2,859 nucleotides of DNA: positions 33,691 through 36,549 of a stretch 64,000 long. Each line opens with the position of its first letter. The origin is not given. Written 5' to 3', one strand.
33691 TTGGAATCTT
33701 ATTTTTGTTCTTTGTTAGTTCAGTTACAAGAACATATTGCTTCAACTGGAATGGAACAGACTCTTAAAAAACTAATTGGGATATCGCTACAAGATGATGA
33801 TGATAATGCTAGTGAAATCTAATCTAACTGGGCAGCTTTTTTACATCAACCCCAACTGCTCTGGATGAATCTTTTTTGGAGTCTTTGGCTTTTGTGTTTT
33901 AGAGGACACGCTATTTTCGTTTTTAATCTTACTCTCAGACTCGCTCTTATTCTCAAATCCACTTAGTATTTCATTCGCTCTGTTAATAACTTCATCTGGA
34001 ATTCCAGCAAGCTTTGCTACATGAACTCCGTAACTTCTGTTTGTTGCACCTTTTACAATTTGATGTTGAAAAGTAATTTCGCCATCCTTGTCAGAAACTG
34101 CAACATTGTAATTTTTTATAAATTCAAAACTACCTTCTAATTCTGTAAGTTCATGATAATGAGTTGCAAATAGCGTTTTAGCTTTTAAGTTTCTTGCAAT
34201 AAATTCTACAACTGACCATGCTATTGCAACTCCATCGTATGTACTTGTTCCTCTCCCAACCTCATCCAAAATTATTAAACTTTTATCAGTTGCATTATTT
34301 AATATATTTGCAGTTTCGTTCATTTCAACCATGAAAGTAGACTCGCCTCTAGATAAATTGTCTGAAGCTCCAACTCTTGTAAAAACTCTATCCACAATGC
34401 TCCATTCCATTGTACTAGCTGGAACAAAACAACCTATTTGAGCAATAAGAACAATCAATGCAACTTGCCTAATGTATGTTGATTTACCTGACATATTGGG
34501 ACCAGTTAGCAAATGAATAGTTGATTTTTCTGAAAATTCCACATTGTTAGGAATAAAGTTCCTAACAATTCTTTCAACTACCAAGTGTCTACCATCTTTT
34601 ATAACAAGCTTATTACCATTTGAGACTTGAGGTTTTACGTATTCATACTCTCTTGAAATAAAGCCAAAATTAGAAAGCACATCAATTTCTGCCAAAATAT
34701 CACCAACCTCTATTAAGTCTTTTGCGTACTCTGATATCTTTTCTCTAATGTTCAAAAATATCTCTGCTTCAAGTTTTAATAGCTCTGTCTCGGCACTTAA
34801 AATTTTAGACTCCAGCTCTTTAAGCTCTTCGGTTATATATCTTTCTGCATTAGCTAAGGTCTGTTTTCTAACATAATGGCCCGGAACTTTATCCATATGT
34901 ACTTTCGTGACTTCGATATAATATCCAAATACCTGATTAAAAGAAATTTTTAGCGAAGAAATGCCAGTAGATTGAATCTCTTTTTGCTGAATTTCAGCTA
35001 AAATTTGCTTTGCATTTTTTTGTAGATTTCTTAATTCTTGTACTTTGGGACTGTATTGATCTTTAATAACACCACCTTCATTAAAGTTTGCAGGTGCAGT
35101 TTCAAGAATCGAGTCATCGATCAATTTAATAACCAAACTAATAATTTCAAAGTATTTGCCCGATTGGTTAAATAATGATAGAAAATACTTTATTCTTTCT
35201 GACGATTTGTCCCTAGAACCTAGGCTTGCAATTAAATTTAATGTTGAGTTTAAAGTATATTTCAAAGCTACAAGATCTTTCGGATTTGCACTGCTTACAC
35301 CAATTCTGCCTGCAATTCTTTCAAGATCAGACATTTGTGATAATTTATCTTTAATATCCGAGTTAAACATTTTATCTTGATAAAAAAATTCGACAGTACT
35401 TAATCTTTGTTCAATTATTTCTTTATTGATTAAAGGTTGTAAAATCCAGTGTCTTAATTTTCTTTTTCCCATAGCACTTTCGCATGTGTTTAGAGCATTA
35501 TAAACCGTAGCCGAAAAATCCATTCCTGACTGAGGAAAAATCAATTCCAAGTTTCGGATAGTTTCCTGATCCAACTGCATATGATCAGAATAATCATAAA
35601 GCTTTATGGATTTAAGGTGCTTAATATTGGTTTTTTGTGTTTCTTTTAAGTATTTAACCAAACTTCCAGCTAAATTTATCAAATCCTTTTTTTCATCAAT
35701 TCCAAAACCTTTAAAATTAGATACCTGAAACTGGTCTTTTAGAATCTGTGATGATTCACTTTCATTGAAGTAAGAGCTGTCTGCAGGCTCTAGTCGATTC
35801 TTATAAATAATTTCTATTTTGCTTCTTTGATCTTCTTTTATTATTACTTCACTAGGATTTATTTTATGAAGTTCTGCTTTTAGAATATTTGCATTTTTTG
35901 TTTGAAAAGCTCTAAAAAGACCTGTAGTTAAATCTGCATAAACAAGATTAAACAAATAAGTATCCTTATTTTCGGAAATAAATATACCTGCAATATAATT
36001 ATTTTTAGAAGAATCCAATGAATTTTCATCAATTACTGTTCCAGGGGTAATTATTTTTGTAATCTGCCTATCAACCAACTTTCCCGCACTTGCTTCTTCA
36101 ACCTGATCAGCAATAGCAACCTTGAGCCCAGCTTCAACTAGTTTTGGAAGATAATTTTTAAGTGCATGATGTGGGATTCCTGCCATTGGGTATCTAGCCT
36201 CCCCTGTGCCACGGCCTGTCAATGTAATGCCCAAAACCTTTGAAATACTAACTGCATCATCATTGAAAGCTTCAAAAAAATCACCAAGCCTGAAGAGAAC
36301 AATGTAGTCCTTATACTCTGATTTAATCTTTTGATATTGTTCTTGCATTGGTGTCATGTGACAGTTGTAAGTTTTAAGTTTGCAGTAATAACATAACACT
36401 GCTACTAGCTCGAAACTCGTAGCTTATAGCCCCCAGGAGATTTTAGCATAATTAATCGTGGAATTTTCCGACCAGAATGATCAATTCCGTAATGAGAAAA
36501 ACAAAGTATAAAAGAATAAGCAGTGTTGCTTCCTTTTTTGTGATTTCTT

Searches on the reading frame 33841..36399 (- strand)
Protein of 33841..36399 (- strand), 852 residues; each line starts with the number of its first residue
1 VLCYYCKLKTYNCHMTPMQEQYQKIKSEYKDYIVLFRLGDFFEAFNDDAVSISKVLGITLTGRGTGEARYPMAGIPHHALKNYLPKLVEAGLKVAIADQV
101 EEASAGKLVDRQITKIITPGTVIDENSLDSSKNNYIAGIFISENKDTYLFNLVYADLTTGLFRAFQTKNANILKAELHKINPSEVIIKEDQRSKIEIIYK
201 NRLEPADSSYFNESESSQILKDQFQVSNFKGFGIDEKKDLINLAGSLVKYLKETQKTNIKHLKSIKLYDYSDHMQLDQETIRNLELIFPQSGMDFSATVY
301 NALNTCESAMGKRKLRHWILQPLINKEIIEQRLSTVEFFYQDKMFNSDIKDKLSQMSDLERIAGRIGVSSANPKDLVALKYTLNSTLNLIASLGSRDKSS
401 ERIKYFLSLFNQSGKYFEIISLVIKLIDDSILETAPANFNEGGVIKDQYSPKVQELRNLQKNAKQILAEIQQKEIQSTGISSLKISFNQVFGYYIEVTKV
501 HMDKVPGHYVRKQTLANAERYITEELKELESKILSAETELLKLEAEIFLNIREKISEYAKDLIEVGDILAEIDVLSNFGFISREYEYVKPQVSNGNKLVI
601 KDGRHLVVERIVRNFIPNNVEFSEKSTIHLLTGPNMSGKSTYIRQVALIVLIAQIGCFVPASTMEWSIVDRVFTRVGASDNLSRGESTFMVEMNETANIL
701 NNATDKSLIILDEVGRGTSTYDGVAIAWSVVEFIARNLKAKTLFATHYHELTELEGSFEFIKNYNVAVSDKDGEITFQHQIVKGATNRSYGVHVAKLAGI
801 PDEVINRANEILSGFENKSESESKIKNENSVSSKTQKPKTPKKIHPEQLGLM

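Call 60: search_protein_families(library=ncbifam, proteins=[window:33841-36399:-], max_evalue=1e-20)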
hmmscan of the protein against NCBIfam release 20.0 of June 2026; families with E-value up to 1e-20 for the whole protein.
window:33841-36399:- (852 aa): 4 families
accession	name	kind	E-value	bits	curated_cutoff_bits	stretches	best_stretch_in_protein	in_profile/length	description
NF003810.1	PRK05399.1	equivalog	8.4e-296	983.8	480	1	15-815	1-792/793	DNA mismatch repair protein MutS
TIGR01070.1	mutS1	equivalog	7.2e-271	901.2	641.7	1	16-836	2-802/840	DNA mismatch repair protein MutS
NF052383.1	ATPase_KamC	equivalog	1.3e-53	182.5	300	1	307-756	13-435/508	lysine 5,6-aminomutase reactivase ATPase KamC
TIGR01069.2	mutS2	equivalog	2.5e-51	174.9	400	1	293-831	8-528/790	endonuclease MutS2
